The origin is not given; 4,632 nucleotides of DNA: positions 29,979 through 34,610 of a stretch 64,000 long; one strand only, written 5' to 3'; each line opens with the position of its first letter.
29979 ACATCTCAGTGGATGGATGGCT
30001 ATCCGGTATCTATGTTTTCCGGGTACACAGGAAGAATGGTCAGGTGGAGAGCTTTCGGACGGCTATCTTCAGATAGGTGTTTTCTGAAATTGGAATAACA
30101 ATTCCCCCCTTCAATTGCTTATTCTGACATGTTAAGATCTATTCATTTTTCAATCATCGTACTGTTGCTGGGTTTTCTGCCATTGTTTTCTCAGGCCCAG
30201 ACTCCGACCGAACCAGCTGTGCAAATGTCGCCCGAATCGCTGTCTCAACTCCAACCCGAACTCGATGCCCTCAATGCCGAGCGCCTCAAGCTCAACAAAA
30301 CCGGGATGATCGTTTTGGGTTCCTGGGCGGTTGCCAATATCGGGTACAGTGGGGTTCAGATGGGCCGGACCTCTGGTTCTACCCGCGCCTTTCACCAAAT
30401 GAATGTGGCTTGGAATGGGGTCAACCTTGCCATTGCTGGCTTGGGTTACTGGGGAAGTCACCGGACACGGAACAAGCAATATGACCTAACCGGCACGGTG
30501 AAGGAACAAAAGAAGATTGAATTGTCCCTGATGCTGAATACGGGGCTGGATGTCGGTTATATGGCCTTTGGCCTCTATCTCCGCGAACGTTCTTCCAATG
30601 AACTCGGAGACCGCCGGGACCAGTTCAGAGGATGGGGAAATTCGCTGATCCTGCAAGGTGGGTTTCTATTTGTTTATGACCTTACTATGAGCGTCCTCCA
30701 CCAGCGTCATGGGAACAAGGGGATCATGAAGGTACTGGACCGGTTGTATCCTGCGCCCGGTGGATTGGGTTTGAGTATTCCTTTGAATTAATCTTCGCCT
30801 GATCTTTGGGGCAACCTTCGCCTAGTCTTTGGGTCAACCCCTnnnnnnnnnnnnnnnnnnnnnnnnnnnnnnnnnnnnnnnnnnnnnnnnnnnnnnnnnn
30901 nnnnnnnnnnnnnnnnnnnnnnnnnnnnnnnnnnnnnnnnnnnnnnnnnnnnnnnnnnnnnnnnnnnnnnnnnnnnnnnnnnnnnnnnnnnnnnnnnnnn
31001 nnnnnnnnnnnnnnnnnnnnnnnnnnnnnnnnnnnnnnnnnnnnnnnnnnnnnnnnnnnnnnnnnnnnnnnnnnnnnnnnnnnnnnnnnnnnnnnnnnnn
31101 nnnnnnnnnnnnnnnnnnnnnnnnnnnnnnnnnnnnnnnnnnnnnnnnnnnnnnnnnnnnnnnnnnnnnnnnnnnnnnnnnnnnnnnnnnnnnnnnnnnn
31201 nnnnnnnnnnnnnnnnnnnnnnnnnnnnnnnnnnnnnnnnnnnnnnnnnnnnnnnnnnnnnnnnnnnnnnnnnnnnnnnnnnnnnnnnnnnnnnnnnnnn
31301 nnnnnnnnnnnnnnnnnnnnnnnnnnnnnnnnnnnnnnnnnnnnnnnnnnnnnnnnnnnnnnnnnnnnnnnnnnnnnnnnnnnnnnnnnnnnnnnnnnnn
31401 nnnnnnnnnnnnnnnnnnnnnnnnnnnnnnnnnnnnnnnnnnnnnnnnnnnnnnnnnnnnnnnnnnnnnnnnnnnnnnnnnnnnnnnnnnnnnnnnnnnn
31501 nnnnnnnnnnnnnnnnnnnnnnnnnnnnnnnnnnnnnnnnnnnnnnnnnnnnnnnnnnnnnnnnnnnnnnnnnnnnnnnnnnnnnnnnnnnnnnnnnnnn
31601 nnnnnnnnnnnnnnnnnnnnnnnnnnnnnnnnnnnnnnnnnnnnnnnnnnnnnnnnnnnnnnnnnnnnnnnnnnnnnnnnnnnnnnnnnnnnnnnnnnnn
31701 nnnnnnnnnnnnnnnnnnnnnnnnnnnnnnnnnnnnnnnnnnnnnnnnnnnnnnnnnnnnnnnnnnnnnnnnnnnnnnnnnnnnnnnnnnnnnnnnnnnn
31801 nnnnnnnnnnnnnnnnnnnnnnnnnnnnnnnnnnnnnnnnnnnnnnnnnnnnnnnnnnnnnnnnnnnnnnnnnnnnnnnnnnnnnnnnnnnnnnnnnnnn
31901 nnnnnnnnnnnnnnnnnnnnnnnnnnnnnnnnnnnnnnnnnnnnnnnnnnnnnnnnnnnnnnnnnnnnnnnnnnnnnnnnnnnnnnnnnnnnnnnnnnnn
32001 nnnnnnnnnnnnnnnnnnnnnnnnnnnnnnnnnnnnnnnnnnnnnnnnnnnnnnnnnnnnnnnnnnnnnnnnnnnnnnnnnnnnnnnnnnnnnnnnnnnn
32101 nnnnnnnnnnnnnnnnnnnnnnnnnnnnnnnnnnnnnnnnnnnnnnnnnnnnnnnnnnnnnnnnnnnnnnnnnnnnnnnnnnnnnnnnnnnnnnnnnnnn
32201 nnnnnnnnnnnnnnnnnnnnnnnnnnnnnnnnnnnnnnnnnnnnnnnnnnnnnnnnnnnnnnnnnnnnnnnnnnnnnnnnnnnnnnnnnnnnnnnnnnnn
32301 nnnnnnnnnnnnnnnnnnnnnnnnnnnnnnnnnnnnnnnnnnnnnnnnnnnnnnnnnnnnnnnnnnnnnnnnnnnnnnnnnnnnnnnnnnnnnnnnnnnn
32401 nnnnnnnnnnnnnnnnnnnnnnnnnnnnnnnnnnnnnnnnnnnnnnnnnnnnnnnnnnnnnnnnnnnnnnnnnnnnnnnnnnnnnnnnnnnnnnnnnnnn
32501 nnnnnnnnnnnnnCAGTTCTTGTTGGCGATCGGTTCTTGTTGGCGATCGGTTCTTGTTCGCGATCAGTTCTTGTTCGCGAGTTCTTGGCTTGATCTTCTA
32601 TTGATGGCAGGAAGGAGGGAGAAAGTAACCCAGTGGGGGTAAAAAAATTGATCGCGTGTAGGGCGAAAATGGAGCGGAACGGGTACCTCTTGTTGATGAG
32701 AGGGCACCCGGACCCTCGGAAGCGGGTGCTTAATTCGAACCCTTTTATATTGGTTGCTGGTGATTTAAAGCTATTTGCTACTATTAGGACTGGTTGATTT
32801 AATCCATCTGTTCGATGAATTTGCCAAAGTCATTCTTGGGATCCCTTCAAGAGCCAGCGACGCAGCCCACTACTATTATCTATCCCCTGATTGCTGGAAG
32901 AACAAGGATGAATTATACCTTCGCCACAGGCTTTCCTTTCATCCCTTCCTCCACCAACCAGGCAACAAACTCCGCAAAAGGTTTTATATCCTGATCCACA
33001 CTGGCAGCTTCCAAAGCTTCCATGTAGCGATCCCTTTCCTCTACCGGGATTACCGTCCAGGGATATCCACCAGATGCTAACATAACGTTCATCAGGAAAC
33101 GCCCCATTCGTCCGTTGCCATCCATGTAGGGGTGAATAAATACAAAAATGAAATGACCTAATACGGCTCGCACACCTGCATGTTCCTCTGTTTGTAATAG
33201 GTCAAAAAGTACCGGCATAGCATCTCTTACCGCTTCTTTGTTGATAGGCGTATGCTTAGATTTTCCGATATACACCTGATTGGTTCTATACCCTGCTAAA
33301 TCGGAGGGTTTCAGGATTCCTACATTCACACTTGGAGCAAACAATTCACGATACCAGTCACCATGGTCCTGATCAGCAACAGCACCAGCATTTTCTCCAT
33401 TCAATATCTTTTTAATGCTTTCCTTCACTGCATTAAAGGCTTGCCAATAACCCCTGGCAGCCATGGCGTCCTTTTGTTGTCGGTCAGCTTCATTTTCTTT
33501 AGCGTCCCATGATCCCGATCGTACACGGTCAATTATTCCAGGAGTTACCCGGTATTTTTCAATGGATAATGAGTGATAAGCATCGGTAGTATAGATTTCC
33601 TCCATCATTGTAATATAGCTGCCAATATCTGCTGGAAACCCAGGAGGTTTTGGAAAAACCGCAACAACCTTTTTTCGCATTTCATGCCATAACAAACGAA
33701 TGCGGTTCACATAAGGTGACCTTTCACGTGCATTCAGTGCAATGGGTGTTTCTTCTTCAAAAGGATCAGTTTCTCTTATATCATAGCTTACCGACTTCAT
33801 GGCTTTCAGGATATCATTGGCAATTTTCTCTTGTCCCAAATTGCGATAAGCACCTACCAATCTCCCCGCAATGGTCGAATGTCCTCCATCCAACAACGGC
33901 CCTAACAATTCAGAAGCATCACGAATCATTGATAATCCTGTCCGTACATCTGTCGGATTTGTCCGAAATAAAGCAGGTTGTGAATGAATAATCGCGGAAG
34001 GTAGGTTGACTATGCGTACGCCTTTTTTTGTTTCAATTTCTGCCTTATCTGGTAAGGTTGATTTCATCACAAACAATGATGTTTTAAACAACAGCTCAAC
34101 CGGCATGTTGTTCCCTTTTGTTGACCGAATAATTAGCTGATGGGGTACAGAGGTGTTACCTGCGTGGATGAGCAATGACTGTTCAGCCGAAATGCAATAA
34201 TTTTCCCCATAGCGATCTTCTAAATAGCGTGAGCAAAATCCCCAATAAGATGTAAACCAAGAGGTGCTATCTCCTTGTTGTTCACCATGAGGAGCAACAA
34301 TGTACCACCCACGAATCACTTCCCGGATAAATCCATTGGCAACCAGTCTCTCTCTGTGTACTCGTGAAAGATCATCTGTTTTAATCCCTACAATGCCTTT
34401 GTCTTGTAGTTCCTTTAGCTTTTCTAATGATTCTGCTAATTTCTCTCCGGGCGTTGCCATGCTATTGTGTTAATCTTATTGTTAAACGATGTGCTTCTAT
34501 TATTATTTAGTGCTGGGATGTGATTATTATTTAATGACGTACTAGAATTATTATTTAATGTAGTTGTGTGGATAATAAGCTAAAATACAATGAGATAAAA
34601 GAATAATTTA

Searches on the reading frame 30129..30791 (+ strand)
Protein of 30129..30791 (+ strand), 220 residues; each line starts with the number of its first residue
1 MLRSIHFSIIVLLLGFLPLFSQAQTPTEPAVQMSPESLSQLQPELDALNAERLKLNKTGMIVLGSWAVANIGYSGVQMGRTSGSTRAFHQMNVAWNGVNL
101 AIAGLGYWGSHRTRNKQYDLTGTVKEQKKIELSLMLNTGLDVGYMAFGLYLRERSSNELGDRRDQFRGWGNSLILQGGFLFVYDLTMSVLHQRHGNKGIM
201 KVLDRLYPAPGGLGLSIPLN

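Call 37: search_protein_families(library=pfam, proteins=[window:30129-30791:+], max_evalue=0.001)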
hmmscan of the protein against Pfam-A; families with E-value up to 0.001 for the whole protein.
window:30129-30791:+ (220 aa): 1 family
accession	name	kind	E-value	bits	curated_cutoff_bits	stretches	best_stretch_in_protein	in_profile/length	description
PF22503.1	DUF6992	-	1.5e-42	145.1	27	1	62-185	1-122/122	Family of unknown function (DUF6992)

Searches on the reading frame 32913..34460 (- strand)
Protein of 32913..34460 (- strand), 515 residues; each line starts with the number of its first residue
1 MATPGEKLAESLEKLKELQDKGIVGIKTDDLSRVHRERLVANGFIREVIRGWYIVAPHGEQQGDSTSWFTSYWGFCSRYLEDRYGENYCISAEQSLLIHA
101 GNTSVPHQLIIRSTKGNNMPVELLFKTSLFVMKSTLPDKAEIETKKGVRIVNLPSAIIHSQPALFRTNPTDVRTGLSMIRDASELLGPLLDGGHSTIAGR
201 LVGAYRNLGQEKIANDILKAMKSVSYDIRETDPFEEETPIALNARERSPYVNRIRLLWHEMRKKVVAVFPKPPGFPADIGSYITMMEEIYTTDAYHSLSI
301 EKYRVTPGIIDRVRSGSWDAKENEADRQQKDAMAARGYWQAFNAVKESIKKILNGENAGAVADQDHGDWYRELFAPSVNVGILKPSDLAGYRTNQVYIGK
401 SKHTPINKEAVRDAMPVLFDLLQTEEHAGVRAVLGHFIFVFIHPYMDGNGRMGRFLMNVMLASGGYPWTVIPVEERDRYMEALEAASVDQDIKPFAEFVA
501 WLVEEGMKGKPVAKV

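Call 37: search_protein_families(library=pfam, proteins=[window:32913-34460:-], max_evalue=0.001)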
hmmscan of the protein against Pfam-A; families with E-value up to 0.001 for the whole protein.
window:32913-34460:- (515 aa): 1 family
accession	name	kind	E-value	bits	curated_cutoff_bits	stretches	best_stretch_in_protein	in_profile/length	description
PF02661.23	Fic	-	9.7e-12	46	24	1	389-461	21-93/93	Fic/DOC family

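Call 43: search_protein_families(library=padloc, proteins=[window:32913-34460:-], max_evalue=0.01)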
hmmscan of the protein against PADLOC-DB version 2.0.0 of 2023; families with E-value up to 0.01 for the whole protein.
window:32913-34460:- (515 aa): 7 families
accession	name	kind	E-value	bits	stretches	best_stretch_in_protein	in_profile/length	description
PDLC03963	SoFic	-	1.1e-22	78.9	1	289-507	56-264/361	-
PDLC04966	PDC-S24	-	1.5e-15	55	1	389-487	253-369/497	-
PDLC04836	PDC-S04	-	2.1e-11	41.5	1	386-489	113-215/244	-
PDLC04840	PDC-S04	-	2.4e-11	41.8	1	402-489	108-202/227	-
PDLC04837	PDC-S04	-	9.2e-11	39.5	1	388-499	108-220/234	-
PDLC04839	PDC-S04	-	9.5e-11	39.7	1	436-501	134-200/205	-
PDLC04838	PDC-S04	-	1.1e-05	23.4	1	440-503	141-202/209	-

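Call 44: search_protein_families(library=ncbifam, proteins=[window:32913-34460:-], max_evalue=0.01)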
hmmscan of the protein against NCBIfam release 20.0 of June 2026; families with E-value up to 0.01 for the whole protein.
window:32913-34460:- (515 aa): 2 families
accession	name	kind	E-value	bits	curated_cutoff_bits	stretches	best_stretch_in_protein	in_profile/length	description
TIGR02613.1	mob_myst_B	hypoth_equivalog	3e-06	27.3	124.4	1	432-499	112-185/186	mobile mystery protein B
NF046030.1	ProtAdlyltaseSoFic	equivalog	1.1e-05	24.5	550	1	429-462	179-212/361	protein adenylyltransferase Fic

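Call 94: search_protein_families(library=phrogs, proteins=[window:32913-34460:-], max_evalue=0.01)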
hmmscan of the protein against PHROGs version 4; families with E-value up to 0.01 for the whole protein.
window:32913-34460:- (515 aa): 4 families
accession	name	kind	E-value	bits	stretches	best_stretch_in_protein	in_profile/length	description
phrog_5978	-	unknown function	3.5e-20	73.4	1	391-505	139-269/364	-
phrog_11900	-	unknown function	6.2e-16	59.6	1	390-500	97-214/230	-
phrog_13548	-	unknown function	7.7e-07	29.4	1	389-466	143-225/379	-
phrog_23170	-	unknown function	1.1e-05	26.2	1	389-469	62-151/191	-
